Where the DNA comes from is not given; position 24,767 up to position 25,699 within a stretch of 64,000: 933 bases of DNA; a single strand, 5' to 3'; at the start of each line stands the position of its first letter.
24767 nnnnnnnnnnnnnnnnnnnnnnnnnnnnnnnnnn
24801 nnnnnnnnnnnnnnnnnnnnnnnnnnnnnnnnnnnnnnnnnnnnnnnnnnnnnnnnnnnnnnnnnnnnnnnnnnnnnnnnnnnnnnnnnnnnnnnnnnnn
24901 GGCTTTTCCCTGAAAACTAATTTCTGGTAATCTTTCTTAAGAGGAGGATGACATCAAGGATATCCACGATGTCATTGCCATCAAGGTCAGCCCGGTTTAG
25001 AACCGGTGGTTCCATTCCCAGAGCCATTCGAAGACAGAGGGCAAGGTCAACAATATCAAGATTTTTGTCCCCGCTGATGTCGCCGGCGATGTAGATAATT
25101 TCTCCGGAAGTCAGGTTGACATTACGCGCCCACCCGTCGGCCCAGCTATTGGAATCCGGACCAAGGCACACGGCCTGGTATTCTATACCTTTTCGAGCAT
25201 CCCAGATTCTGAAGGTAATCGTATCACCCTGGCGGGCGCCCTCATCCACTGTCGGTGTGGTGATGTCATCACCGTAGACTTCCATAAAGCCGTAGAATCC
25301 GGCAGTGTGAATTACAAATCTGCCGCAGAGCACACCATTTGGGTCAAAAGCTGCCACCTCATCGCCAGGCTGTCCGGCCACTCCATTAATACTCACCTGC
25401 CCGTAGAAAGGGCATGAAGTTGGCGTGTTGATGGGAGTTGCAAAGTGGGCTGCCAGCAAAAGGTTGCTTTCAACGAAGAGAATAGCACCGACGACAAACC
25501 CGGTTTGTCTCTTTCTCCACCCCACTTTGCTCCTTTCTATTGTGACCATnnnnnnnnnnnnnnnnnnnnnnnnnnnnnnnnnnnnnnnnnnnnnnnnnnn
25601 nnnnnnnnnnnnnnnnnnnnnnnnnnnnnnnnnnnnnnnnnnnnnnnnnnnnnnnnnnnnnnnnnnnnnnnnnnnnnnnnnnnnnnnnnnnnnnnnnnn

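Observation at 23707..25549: Dockerin-like C-terminal domains on several proteins of a Wood-Ljungdahl anaerobe, with a shared CLRMA signature and no cohesin partner in the window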

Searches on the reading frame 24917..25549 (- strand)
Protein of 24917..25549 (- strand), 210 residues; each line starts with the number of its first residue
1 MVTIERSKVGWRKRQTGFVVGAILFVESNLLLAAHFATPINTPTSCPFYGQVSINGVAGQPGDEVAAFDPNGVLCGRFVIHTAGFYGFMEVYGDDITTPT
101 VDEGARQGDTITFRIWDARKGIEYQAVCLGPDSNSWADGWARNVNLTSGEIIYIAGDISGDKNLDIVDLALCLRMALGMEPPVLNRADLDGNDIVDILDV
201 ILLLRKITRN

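Call 3: search_protein_families(library=pfam, proteins=[window:24917-25549:-], max_evalue=0.1)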
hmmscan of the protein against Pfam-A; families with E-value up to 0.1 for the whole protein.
window:24917-25549:- (210 aa): 1 family
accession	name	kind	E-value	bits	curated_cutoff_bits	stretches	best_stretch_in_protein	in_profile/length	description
PF00404.24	Dockerin_1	-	0.011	16.4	22.9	1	155-207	1-56/57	Dockerin type I domain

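Call 9: search_protein_families(library=ncbifam, proteins=[window:24917-25549:-], max_evalue=0.1)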
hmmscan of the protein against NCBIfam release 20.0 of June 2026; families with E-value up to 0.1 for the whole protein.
window:24917-25549:- (210 aa): 0 families

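Call 12: find_encoding_contigs(protein=window:24917-25549:-, flank=10000, max_places=6)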
Protein window:24917-25549:- (210 aa): 3 contigs read that carry it; 3 places shown.
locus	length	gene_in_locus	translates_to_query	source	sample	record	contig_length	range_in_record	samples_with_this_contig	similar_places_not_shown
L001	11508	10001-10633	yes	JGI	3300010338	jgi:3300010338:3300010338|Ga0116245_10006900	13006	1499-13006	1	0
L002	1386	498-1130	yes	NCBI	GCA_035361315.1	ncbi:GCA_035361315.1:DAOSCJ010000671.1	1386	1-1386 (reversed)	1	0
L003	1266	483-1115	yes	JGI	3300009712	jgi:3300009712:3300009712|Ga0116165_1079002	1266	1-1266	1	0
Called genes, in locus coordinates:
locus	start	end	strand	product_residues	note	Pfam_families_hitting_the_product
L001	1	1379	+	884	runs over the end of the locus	PF13360:PQQ_2, PF13570:Beta-prop_ACSF4, PF13360:PQQ_2, PF25292:Beta-prop_CGLA (weak), PF13360:PQQ_2, PF13570:Beta-prop_ACSF4, PF05345:He_PIG (weak), PF10342:Kre9_KNH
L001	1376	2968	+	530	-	-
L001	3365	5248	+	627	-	PF03174:CHB_HEX_C (faint), PF13287:Fn3_assoc, PF13290:CHB_HEX_C_1, PF13287:Fn3_assoc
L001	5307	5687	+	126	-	-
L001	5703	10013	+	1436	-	PF18998:Flg_new_2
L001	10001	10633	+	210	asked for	-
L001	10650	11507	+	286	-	?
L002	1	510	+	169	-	?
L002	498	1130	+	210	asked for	-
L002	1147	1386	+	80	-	?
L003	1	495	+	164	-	?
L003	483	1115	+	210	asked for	-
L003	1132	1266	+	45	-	?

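Call 13: find_homologous_proteins(query=window:24917-25549:-, max_evalue=0.001)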
Query window:24917-25549:- (210 aa): 10 proteins with E <= 0.001 among 173 candidates.
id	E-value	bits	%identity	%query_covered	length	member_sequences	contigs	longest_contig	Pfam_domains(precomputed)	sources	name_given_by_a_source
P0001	9.8e-139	478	100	100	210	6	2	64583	-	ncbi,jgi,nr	ncbi:MAG TPA: dockerin type I repeat-containing protein [bacterium]|nr:dockerin type I repeat-contai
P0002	3.1e-55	205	56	82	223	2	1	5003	PF00404.25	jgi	jgi:hypothetical protein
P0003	9.2e-54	200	55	82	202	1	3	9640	PF00404.25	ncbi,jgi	jgi:hypothetical protein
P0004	2.0e-41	160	57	63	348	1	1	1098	PF18998.7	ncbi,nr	ncbi:MAG TPA: hypothetical protein PKX93_12360, partial [bacterium]|nr:hypothetical protein [bacteri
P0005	3.2e-26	110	36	84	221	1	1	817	-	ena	-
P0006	3.1e-23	100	35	83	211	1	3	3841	-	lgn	-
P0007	4.9e-21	93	53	44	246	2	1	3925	-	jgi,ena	-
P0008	8.8e-16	76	55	35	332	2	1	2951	PF18962.8,PF13860.13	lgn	-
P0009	1.3e-11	62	47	43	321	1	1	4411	PF02494.23,PF16403.12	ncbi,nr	ncbi:MAG: HYR domain-containing protein, partial [Deltaproteobacteria bacterium]|nr:HYR domain-conta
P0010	5.4e-11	60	41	39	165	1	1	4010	-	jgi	-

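Call 26: list_cluster_members(proteins=[window:24917-25549:-, window:23707-24900:-, window:30302-32221:-, window:32582-34210:-, window:22892-23710:-, window:20820-22895:-, window:4137-6341:-, window:6385-8292:-, window:40115-42277:+, window:14269-16167:+])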
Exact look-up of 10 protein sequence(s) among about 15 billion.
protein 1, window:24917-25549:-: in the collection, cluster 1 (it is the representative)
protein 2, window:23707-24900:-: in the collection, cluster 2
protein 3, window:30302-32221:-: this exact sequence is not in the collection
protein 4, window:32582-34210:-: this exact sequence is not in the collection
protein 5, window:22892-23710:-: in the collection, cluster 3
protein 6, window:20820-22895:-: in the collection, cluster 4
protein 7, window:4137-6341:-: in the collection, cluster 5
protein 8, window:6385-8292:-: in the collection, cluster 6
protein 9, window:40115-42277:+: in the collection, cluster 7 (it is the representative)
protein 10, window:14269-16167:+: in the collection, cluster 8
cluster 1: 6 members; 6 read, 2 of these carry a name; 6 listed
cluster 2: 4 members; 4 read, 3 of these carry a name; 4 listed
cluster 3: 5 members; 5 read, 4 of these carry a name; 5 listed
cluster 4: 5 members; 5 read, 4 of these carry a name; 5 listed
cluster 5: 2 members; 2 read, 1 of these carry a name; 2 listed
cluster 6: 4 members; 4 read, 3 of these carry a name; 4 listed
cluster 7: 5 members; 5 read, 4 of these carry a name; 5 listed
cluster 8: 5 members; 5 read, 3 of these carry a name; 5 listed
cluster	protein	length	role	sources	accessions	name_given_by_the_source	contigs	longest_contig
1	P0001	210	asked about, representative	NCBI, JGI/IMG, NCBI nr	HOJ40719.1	MAG TPA: dockerin type I repeat-containing protein [bacterium] | dockerin type I repeat-containing protein [bacterium]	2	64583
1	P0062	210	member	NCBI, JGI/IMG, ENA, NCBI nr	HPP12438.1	MAG TPA: dockerin type I repeat-containing protein [bacterium] | dockerin type I repeat-containing protein [bacterium]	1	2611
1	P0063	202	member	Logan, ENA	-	-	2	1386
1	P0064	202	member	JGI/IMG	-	-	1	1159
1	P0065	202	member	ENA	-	-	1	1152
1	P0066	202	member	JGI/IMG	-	-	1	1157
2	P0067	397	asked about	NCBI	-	-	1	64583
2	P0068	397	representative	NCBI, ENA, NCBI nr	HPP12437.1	MAG TPA: chitobiase/beta-hexosaminidase C-terminal domain-containing protein [bacterium] | chitobiase/beta-hexosaminidase C-terminal domain-containing protein [bacterium]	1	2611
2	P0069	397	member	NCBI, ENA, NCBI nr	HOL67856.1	MAG TPA: chitobiase/beta-hexosaminidase C-terminal domain-containing protein [bacterium] | chitobiase/beta-hexosaminidase C-terminal domain-containing protein [bacterium]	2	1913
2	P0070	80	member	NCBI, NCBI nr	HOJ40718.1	MAG TPA: hypothetical protein PK644_09695, partial [bacterium] | hypothetical protein [bacterium]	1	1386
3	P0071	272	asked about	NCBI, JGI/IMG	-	-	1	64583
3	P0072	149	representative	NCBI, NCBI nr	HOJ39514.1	MAG TPA: hypothetical protein PK644_03490, partial [bacterium] | hypothetical protein [bacterium]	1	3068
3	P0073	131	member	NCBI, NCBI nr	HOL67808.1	MAG TPA: PDZ domain-containing protein, partial [bacterium] | PDZ domain-containing protein [bacterium]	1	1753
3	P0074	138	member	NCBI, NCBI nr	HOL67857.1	MAG TPA: type II secretion system protein N, partial [bacterium] | type II secretion system protein N [bacterium]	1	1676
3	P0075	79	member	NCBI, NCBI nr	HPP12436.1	MAG TPA: hypothetical protein PKW42_06840, partial [bacterium] | hypothetical protein [bacterium]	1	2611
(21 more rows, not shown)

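Call 49: predict_structure(alignment_id=A5)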
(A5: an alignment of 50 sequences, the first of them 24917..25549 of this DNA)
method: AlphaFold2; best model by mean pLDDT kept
length: 210 residues; sequences in the alignment: 50
mean_pLDDT: 88.2   pTM: 0.64
mean pLDDT of the five models: 88.2, 88.2, 88.0, 86.9, 86.7
residues with pLDDT >= 90: 162; 70-90: 11; 50-70: 29; < 50: 8
segments of 3 or more residues with pLDDT < 50: none
pLDDT, mean of each block of 10 residues (from residue 1): 56 51 51 85 97 97 97 97 97 93 96 95 93 96 91 83 96 98 94 97 93
secondary structure, 60 per line:
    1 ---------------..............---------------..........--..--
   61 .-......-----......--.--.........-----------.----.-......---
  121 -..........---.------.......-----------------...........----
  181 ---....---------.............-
elements in order: H16-29 E45-54 E63-68 E74-79 E85-93 E112-117 E122-131 E142-148 H166-176 H184-187 H197-209

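Call 53: fold_search(model_id=the predicted structure, library=pdb)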
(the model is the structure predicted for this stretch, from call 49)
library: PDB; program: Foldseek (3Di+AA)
matches with E <= 10: 615; with E <= 0.001: 0
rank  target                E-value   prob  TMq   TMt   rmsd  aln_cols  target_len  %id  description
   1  3l48_A                4.5e-03  0.99  0.26  0.51   4.4       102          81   12  Crystal structure of the C-terminal domain of the PapC usher (released 2010-03-02)
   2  2pcd_A                1.1e-02  0.91  0.26  0.28   9.0       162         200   10  STRUCTURE OF PROTOCATECHUATE 3,4-DIOXYGENASE FROM PSEUDOMONAS AERUGINOSA AT 2.15 ANGSTROMS RESOLUTION (released 1994-12-20)
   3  3hkp                  1.4e-02  0.89  0.26  0.22   9.3       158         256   13  Crystal structure determination of Catechol 1,2-Dioxygenase from Rhodococcus opacus 1CP in complex with protocatechuate (released 2010-01-12)
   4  1tmx_B                1.5e-02  0.63  0.23  0.18  11.6       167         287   11  Crystal structure of hydroxyquinol 1,2-dioxygenase from Nocardioides Simplex 3E (released 2005-03-22)
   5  3hj8                  1.8e-02  0.87  0.28  0.23   9.5       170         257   12  Crystal structure determination of catechol 1,2-dioxygenase from rhodococcus opacus 1CP in complex with 4-chlorocatechol (released 2010-01-12)
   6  3o32_B                1.8e-02  0.77  0.25  0.21  12.4       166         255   12  Crystal Structure of 4-Chlorocatechol Dioxygenase from Rhodococcus opacus 1CP in complex with 3,5-dichlorocatechol (released 2011-08-10)
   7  3l48_E                1.9e-02  0.91  0.24  0.50   5.4       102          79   11  Crystal structure of the C-terminal domain of the PapC usher (released 2010-03-02)
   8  3l48_C                2.0e-02  0.82  0.23  0.44   6.9       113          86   12  Crystal structure of the C-terminal domain of the PapC usher (released 2010-03-02)
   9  3l48_B                2.5e-02  0.94  0.26  0.54   5.1       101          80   12  Crystal structure of the C-terminal domain of the PapC usher (released 2010-03-02)
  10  1s9a_A                2.5e-02  0.47  0.23  0.19  12.8       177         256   14  Crystal Structure of 4-Chlorocatechol 1,2-dioxygenase from Rhodococcus opacus 1CP (released 2004-06-01)
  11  5c71_A                2.8e-02  0.60  0.18  0.07   9.9        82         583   13  The structure of Aspergillus oryzae a-glucuronidase complexed with glycyrrhetinic acid monoglucuronide (released 2016-06-29)
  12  1eo2_A                2.9e-02  0.85  0.27  0.27   8.2       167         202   11  CRYSTAL STRUCTURE OF ACINETOBACTER SP. ADP1 PROTOCATECHUATE 3,4-DIOXYGENASE (released 2000-08-09)
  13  1tmx_A                2.9e-02  0.51  0.23  0.17  11.5       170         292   10  Crystal structure of hydroxyquinol 1,2-dioxygenase from Nocardioides Simplex 3E (released 2005-03-22)
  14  1nkg                  3.3e-02  0.87  0.29  0.13  14.7       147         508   12  Rhamnogalacturonan lyase from Aspergillus aculeatus (released 2004-05-25)
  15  9yh9_A                3.5e-02  0.84  0.28  0.34   8.4       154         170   15  Crystal structure of a phage catechol 1,2-dioxygenase identified from a soil metagenomic survey (released 2025-10-08)
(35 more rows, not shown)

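Call 55: find_encoding_contigs(protein=P0003, flank=10000, max_places=3)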
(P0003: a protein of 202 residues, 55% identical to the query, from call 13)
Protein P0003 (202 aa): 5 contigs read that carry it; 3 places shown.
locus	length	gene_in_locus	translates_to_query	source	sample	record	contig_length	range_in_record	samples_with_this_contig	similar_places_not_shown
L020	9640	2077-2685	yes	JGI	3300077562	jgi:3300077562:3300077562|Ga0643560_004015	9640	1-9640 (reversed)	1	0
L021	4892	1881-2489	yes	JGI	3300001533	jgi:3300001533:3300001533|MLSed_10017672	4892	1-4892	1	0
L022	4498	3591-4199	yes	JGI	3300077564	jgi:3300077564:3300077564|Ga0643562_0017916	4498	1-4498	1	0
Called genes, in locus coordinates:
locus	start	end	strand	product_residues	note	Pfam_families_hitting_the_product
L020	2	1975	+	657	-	?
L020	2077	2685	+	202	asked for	PF00404:Dockerin_1 (weak)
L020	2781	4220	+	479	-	-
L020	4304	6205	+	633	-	PF00497:SBP_bac_3, PF00512:HisKA, PF02518:HATPase_c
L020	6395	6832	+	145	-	PF00072:Response_reg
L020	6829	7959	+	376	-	PF00072:Response_reg, PF13487:HD_5, PF01966:HD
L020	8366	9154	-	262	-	PF11356:T2SSC (faint)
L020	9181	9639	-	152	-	?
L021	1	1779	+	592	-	?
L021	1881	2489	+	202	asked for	PF00404:Dockerin_1 (weak)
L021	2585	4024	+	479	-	-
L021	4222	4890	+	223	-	?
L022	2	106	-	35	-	?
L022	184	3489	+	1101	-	PF18998:Flg_new_2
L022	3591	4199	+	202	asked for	PF00404:Dockerin_1 (weak)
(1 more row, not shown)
